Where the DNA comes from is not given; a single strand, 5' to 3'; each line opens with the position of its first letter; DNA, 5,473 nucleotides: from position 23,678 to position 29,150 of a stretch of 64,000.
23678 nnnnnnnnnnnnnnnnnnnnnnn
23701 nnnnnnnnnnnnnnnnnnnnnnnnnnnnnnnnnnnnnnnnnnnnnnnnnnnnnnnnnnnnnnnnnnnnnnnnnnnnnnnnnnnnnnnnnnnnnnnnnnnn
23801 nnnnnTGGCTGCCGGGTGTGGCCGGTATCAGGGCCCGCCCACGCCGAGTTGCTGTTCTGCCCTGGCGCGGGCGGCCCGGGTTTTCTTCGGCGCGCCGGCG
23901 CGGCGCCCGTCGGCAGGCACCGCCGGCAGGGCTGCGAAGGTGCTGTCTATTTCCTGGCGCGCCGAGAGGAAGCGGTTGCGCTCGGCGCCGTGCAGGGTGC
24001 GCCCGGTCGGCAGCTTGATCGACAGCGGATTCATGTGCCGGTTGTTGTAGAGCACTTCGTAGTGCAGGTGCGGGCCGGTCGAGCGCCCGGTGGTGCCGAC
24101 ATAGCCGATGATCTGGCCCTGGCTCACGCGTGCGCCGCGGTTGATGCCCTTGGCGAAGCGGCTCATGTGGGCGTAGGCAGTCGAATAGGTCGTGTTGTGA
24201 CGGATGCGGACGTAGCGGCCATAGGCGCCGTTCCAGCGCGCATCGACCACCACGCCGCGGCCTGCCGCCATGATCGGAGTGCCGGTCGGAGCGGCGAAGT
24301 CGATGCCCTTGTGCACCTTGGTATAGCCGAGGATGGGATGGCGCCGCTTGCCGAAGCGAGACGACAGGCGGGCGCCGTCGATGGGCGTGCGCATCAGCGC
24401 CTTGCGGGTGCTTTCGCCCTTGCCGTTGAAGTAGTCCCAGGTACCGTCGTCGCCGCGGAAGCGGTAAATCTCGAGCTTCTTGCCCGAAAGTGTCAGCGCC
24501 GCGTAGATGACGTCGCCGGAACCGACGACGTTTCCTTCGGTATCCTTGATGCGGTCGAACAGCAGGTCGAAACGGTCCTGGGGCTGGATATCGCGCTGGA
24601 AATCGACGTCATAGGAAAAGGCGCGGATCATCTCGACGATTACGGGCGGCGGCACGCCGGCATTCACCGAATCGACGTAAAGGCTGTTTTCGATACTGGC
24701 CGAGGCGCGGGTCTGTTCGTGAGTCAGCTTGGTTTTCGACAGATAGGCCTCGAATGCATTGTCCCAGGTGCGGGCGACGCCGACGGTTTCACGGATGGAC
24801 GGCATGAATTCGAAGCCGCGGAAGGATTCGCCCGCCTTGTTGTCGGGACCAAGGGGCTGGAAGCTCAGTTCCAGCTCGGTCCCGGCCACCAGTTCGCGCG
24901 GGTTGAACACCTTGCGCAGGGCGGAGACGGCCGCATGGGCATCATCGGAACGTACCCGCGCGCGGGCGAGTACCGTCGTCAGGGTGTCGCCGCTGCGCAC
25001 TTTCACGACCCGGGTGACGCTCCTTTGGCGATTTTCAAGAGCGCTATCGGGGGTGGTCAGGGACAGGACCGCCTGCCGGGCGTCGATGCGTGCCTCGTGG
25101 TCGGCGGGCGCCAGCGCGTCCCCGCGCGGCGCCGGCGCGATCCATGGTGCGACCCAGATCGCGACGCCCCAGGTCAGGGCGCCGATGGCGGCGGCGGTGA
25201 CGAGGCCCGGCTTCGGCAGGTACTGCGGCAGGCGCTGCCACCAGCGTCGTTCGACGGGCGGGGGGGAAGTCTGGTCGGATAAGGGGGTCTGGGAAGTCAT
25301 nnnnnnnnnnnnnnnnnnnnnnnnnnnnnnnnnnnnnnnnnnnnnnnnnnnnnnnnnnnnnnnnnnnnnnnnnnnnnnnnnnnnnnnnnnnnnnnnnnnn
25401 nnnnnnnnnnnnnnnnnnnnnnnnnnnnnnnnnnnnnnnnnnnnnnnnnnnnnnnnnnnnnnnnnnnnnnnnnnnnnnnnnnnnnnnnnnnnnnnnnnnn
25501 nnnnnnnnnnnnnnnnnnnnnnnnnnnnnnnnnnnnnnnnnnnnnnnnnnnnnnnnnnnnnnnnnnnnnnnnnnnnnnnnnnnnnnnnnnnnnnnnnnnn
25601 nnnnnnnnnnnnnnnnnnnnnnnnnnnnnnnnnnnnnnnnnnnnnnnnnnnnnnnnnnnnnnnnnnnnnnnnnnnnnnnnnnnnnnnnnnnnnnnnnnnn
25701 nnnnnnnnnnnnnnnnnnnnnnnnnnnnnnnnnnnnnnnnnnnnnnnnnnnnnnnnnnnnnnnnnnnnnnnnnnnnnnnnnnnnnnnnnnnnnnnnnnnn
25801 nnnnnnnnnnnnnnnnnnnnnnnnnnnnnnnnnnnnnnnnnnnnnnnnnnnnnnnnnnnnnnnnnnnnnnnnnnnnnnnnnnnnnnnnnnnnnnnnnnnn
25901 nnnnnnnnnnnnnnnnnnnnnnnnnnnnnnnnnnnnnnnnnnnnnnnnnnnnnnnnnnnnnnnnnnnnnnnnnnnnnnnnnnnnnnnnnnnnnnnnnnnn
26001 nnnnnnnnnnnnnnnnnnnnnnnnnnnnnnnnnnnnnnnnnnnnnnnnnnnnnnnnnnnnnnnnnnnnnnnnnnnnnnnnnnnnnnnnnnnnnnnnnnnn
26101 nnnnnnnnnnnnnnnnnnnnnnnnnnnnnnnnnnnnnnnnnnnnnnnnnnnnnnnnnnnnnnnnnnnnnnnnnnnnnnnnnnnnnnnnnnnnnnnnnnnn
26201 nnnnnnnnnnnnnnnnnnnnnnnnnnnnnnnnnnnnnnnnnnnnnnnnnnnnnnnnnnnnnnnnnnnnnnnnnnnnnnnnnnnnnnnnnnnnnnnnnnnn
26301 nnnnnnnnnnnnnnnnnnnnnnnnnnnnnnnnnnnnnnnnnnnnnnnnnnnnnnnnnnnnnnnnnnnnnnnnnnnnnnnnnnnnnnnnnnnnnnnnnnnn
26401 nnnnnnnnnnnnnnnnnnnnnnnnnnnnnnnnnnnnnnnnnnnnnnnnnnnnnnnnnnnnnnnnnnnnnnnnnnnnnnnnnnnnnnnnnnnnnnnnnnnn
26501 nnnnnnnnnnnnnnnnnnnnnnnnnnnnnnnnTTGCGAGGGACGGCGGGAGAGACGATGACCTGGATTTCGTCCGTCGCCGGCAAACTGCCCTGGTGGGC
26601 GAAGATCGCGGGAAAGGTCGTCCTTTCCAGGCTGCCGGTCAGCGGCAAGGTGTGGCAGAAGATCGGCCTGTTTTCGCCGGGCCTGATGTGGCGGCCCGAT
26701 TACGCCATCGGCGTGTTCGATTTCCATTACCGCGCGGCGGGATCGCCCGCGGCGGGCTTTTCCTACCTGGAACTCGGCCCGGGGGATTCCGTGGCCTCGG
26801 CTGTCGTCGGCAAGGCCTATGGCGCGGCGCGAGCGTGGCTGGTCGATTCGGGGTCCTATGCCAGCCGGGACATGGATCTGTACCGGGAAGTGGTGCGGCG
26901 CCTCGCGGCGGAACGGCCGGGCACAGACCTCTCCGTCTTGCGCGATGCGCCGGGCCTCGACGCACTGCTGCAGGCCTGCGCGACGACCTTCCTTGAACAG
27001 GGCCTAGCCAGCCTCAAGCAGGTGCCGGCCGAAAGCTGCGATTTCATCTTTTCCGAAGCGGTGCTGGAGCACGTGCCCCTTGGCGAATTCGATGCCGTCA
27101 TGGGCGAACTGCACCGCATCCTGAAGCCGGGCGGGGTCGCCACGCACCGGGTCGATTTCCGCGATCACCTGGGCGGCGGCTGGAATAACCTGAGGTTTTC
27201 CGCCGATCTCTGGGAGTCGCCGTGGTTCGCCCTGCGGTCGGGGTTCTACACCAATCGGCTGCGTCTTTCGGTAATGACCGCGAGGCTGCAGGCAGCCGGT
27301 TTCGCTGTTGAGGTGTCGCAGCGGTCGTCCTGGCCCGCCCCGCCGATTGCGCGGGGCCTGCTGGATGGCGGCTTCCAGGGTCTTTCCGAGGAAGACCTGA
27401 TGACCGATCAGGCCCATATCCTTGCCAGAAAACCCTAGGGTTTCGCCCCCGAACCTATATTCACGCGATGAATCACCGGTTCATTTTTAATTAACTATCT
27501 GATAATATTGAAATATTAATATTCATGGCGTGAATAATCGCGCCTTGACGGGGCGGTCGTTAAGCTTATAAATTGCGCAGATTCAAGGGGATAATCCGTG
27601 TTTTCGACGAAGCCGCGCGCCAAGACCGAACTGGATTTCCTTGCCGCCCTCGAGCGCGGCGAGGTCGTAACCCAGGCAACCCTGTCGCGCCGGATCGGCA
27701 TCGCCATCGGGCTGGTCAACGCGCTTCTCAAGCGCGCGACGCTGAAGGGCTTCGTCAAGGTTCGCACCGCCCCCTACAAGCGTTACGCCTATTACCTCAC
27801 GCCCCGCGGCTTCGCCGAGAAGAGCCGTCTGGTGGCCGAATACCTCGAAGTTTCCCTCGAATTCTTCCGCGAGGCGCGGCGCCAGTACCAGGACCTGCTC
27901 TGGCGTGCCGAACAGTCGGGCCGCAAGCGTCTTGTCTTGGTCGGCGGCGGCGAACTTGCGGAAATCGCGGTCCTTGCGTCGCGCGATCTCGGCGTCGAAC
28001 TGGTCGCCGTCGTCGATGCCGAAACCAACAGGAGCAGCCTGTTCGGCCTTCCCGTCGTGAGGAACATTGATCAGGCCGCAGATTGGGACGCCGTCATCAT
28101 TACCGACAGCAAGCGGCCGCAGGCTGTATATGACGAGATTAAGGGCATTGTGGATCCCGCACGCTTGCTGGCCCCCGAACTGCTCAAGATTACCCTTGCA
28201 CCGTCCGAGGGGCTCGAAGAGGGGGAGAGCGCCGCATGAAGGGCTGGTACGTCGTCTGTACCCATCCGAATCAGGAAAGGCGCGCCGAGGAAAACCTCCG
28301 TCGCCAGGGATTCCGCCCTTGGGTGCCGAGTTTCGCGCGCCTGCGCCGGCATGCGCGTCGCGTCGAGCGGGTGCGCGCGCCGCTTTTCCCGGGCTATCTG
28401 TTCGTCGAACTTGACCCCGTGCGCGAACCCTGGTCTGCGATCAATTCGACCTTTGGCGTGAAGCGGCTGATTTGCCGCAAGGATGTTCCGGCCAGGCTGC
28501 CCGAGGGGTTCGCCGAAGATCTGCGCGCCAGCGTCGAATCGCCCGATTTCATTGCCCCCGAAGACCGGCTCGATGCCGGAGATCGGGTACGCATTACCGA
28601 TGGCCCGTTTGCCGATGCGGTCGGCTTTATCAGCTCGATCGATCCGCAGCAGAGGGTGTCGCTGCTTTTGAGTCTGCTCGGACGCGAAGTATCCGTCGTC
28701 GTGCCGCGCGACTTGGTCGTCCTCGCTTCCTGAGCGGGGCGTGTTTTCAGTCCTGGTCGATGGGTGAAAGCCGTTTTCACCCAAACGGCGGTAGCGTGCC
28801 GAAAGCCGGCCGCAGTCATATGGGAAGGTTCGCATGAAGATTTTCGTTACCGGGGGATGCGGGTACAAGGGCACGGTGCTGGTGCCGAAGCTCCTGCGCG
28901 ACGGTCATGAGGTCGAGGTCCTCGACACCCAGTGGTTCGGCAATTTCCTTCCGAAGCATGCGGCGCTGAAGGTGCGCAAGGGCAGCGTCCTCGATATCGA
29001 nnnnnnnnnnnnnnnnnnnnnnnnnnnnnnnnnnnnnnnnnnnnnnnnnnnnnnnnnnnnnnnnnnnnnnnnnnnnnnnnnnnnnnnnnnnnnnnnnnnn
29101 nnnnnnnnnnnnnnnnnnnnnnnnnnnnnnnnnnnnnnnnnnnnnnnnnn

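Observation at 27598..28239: wHTH + CoA-binding-type Rossmann regulator translationally coupled to the RfaH-like gene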

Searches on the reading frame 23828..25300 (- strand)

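Call 80: search_protein_families(library=pfam, proteins=[window:23828-25300:-], max_evalue=0.00001)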
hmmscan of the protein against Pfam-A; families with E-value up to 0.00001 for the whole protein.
window:23828-25300:- (490 aa): 2 families
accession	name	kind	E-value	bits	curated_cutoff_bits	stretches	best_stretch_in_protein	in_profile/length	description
PF01551.29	Peptidase_M23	-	6.6e-36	122.8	28.7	1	329-425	2-96/96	Peptidase family M23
PF19425.4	Csd3_N2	-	1.5e-06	28.6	27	1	197-316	7-120/122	Csd3 second domain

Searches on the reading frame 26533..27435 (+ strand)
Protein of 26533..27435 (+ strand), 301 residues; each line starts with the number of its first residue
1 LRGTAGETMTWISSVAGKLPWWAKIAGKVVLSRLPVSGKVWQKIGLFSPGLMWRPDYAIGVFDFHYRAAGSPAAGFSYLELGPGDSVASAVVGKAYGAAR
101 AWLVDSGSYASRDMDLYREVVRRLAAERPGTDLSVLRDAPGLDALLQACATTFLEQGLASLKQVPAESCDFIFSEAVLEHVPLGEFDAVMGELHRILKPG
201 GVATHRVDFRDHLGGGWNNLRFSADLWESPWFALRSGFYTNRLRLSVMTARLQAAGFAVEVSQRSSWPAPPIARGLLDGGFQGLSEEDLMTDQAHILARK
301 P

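Call 3: search_protein_families(library=pfam, proteins=[window:26533-27435:+], max_evalue=1)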
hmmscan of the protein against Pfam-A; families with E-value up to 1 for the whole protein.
window:26533-27435:+ (301 aa): 5 families
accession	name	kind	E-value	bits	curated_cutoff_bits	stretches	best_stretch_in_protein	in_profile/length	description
PF13489.12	Methyltransf_23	-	1.4e-08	35.1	27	1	65-259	13-161/164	Methyltransferase domain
PF08241.18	Methyltransf_11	-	5.7e-08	33.7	21.2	1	145-202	43-92/95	Methyltransferase domain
PF13649.12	Methyltransf_25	-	1.5e-05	26.1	27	1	150-201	47-97/97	Methyltransferase domain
PF08242.18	Methyltransf_12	-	0.0011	20.1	30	1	159-202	56-97/98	Methyltransferase domain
PF13847.12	Methyltransf_31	-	0.033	14.3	27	1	159-203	64-107/145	Methyltransferase domain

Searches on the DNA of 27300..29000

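Call 69: search_rna_families(source=window, start=27300, end=29000, threshold=evalue, max_evalue=1, show_alignments=3)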
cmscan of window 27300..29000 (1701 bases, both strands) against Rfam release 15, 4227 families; matches with E-value up to 1: 0.
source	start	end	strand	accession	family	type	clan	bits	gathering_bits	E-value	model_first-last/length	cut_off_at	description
